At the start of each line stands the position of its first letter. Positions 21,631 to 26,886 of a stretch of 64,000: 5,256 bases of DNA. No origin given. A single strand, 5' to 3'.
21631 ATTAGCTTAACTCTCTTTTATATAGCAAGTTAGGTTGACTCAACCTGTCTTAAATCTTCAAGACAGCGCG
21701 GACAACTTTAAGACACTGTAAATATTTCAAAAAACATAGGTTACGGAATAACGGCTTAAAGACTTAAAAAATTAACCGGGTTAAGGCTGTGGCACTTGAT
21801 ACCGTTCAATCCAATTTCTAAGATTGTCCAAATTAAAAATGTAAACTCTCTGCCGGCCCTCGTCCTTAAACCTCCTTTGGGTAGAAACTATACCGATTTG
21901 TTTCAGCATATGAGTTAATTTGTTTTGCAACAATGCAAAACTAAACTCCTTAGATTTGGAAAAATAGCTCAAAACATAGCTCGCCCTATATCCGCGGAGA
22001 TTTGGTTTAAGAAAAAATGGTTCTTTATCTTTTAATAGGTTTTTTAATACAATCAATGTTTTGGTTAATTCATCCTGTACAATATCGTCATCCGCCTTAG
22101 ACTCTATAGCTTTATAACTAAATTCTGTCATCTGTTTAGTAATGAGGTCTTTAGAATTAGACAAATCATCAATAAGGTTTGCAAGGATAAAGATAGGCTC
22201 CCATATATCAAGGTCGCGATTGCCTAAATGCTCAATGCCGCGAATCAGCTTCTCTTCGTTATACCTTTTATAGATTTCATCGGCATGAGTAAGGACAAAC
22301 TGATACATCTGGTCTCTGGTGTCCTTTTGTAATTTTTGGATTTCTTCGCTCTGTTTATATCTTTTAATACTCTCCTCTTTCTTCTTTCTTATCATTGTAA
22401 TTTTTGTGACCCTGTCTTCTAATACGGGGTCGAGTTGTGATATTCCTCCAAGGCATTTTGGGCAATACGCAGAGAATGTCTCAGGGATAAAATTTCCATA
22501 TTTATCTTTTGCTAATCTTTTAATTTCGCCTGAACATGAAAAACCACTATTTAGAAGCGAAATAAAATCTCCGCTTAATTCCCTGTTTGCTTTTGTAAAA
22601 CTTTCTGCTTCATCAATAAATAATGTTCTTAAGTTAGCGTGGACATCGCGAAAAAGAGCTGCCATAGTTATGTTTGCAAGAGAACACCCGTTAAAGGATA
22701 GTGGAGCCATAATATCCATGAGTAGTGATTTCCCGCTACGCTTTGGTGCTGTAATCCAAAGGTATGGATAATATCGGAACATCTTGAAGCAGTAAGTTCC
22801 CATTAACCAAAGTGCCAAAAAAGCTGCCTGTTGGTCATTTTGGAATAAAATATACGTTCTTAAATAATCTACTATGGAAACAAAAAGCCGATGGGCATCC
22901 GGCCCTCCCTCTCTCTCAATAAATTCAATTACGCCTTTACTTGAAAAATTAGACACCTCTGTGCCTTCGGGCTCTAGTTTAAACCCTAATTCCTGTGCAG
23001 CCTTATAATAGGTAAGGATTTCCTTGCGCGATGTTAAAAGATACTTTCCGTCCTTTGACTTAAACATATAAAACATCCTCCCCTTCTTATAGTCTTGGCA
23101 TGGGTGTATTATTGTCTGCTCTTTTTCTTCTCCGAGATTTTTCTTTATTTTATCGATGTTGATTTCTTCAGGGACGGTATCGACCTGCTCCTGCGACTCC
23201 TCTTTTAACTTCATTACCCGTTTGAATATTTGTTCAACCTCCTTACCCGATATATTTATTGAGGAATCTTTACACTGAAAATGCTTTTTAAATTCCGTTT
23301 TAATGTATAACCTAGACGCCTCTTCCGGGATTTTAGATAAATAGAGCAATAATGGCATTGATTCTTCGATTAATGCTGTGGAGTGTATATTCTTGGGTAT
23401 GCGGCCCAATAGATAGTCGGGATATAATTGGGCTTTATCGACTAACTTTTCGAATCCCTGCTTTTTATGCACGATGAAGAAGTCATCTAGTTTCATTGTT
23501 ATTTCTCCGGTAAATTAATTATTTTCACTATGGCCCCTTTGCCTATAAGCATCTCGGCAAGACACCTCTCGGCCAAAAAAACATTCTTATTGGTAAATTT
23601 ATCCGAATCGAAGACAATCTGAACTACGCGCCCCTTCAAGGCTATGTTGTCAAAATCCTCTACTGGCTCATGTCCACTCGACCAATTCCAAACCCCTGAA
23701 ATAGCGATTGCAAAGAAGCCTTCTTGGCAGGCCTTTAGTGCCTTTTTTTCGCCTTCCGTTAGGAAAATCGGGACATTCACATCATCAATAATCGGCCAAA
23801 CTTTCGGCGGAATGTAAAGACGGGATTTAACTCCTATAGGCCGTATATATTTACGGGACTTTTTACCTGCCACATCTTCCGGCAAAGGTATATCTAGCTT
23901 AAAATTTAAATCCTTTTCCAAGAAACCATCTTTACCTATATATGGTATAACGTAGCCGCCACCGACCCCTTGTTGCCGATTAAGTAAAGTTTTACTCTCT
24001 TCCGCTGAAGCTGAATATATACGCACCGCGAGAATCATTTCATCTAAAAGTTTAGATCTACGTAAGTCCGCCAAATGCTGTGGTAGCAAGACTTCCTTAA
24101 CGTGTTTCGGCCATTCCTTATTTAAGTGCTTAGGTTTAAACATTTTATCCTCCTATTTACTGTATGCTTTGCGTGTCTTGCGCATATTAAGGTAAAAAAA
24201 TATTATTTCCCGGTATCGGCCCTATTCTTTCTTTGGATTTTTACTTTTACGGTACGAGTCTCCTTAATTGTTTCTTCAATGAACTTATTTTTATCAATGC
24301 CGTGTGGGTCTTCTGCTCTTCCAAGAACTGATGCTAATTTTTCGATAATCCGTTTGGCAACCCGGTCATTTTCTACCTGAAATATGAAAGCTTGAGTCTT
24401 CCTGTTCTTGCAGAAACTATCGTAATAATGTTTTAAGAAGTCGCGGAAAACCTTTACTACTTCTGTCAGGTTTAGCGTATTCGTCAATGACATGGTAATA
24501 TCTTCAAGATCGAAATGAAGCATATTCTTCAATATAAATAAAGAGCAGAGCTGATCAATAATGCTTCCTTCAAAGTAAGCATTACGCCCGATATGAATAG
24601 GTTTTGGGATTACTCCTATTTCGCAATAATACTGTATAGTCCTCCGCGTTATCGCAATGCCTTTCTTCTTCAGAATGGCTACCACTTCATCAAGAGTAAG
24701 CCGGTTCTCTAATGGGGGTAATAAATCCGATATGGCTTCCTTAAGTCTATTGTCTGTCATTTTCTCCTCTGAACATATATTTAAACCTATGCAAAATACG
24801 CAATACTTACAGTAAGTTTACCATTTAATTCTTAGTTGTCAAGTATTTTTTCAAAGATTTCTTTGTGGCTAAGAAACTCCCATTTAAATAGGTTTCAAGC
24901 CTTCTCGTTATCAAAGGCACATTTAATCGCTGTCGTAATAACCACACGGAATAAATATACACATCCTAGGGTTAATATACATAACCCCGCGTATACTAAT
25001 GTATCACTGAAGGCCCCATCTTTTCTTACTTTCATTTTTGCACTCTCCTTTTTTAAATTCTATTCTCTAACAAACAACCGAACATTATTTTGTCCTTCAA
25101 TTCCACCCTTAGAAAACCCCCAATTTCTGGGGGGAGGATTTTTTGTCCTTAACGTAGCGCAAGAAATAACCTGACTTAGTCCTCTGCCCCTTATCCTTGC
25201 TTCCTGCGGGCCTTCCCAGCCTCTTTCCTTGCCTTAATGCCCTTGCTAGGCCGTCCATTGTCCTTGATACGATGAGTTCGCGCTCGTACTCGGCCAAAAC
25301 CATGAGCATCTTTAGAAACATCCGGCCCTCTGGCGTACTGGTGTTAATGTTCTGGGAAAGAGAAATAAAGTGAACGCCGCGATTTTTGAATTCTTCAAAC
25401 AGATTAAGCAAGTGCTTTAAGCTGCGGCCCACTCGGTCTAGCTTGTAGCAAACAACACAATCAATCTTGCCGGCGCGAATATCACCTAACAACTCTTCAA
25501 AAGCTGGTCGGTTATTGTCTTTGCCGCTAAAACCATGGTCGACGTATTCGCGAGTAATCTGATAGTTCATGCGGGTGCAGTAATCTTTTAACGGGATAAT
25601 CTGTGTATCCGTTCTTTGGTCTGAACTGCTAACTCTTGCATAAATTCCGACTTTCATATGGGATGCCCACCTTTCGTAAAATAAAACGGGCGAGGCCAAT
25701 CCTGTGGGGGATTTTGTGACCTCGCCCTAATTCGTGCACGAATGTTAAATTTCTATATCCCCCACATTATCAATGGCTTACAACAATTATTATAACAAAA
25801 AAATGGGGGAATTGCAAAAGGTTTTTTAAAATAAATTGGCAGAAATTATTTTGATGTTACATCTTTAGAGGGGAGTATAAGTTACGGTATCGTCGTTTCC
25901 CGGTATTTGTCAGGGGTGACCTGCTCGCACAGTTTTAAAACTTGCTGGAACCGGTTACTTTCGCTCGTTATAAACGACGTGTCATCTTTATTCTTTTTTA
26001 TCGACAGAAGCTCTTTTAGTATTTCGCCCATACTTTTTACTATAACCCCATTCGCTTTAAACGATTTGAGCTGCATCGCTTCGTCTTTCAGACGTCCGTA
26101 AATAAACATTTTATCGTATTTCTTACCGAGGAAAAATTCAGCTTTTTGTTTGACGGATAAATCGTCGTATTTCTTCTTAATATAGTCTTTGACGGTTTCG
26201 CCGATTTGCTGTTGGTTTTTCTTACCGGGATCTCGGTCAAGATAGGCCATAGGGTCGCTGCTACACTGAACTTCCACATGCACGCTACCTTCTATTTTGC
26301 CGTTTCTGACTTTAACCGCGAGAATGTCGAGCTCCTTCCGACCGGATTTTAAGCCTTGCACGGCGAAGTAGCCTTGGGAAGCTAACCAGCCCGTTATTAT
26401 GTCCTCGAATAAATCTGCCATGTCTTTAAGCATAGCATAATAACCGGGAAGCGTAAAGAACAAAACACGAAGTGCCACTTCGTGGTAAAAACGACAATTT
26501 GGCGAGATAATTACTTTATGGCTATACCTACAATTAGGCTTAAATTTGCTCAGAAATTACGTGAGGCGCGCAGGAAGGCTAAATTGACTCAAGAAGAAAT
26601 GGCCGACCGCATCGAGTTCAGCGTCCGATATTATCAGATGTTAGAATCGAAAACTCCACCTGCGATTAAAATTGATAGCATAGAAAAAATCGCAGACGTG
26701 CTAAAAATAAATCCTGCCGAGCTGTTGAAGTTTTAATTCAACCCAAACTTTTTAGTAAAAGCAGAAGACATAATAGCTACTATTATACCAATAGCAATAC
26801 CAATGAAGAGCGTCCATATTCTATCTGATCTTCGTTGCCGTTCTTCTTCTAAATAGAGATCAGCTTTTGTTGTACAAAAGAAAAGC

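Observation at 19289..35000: AT-rich genomic island integrated next to miaB: serine-integrase element carrying replication, regulation, R-M and defence cargo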

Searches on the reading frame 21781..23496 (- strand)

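Call 8: search_protein_families(library=pfam, proteins=[window:21781-23496:-], max_evalue=0.01)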
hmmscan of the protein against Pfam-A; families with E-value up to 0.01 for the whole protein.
window:21781-23496:- (571 aa): 1 family
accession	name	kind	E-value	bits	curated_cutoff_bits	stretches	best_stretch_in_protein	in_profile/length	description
PF12307.13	DUF3631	-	9.8e-07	29.5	24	1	368-555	2-171/182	Protein of unknown function (DUF3631)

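Call 32: search_protein_families(library=padloc, proteins=[window:21781-23496:-], max_evalue=0.01)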
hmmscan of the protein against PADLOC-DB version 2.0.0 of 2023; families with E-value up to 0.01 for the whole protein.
window:21781-23496:- (571 aa): 0 families

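Call 33: search_protein_families(library=phrogs, proteins=[window:21781-23496:-], max_evalue=0.001)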
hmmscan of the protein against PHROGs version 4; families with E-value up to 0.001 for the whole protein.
window:21781-23496:- (571 aa): 1 family
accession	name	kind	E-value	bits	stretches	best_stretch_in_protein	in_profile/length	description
phrog_21086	-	unknown function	9.5e-06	25.5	1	217-395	218-396/617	-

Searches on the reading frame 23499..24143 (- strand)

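Call 8: search_protein_families(library=pfam, proteins=[window:23499-24143:-], max_evalue=0.01)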
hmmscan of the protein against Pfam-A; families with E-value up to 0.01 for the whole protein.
window:23499-24143:- (214 aa): 1 family
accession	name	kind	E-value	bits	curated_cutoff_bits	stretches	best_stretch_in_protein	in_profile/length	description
PF12965.13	DUF3854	-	1.5e-14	54.5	23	1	118-212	5-112/130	Domain of unknown function (DUF3854)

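Call 32: search_protein_families(library=padloc, proteins=[window:23499-24143:-], max_evalue=0.01)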
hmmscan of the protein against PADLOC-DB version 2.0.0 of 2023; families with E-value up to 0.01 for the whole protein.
window:23499-24143:- (214 aa): 1 family
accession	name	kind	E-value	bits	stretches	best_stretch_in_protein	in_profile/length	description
PDLC03800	RTasDnaG-like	-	8.8e-06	22.7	1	96-212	260-362/550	DRT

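Call 33: search_protein_families(library=phrogs, proteins=[window:23499-24143:-], max_evalue=0.001)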
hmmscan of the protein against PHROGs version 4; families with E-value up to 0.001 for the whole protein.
window:23499-24143:- (214 aa): 1 family
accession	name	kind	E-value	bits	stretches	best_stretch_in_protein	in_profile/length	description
phrog_6088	-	DNA, RNA and nucleotide metabolism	3.9e-07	29.9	1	114-213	179-271/772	DNA primase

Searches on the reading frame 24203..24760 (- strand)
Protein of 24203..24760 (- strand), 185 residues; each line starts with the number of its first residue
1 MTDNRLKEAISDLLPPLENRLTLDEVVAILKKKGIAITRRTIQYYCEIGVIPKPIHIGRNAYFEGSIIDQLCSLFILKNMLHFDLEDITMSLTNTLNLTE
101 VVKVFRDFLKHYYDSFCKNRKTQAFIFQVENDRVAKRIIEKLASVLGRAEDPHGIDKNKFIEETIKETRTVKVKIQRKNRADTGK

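Call 8: search_protein_families(library=pfam, proteins=[window:24203-24760:-], max_evalue=0.01)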
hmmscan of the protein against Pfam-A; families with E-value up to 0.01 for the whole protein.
window:24203-24760:- (185 aa): 1 family
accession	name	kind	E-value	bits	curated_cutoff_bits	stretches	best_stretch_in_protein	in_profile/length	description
PF13411.12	MerR_1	-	0.00052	20.5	21.6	1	37-92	12-66/69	MerR HTH family regulatory protein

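Call 33: search_protein_families(library=phrogs, proteins=[window:24203-24760:-], max_evalue=0.001)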
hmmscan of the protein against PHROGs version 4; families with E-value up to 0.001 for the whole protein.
window:24203-24760:- (185 aa): 0 families

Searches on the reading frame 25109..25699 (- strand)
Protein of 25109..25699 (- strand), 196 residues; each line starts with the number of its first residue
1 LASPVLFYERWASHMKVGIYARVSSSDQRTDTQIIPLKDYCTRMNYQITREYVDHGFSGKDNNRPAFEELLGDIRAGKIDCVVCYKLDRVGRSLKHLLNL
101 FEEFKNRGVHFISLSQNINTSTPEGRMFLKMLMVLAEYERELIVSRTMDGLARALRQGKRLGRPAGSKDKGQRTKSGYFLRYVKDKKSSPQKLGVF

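Call 8: search_protein_families(library=pfam, proteins=[window:25109-25699:-], max_evalue=0.01)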
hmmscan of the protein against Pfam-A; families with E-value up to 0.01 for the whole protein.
window:25109-25699:- (196 aa): 2 families
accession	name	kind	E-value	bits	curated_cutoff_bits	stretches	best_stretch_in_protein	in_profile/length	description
PF00239.26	Resolvase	-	6.7e-46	156.4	23.3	1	19-159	3-144/145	Resolvase, N terminal domain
PF04708.17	Pox_F16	-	0.0037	17.2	30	1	24-112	10-97/215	Poxvirus F16 protein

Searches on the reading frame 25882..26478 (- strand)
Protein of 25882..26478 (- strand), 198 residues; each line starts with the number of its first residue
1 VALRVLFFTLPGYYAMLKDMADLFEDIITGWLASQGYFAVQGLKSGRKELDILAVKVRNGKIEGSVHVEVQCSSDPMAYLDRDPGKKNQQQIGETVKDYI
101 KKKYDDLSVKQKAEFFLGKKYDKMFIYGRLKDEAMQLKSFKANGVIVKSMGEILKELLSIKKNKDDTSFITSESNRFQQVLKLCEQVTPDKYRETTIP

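Call 8: search_protein_families(library=pfam, proteins=[window:25882-26478:-], max_evalue=0.01)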
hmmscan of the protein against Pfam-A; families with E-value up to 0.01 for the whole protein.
window:25882-26478:- (198 aa): 1 family
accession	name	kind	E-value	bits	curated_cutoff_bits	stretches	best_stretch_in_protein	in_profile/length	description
PF02021.23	UPF0102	-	0.0099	16.7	23.6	0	25-105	2-76/80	Uncharacterised protein family UPF0102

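Call 32: search_protein_families(library=padloc, proteins=[window:25882-26478:-], max_evalue=0.01)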
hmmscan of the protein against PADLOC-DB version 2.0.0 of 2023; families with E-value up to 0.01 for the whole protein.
window:25882-26478:- (198 aa): 0 families

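Call 33: search_protein_families(library=phrogs, proteins=[window:25882-26478:-], max_evalue=0.001)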
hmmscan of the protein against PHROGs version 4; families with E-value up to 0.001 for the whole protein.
window:25882-26478:- (198 aa): 0 families

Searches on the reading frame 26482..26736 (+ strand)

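Call 59: search_protein_families(library=pfam, proteins=[window:26482-26736:+], max_evalue=0.01)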
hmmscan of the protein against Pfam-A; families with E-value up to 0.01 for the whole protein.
window:26482-26736:+ (84 aa): 5 families
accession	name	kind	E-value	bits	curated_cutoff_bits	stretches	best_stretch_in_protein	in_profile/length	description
PF01381.28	HTH_3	-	3.5e-11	43.4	23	1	26-81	1-55/55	Helix-turn-helix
PF12844.13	HTH_19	-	5.8e-10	39.4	30.2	1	24-82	2-59/64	Helix-turn-helix domain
PF13560.12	HTH_31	-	8e-08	32.9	27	1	22-81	2-61/64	Helix-turn-helix domain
PF13443.12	HTH_26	-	9.3e-08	32.7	22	1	25-84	1-60/63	Cro/C1-type HTH DNA-binding domain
PF13413.12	HTH_25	-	1.9e-05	24.8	24.6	1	26-80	2-61/62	Helix-turn-helix domain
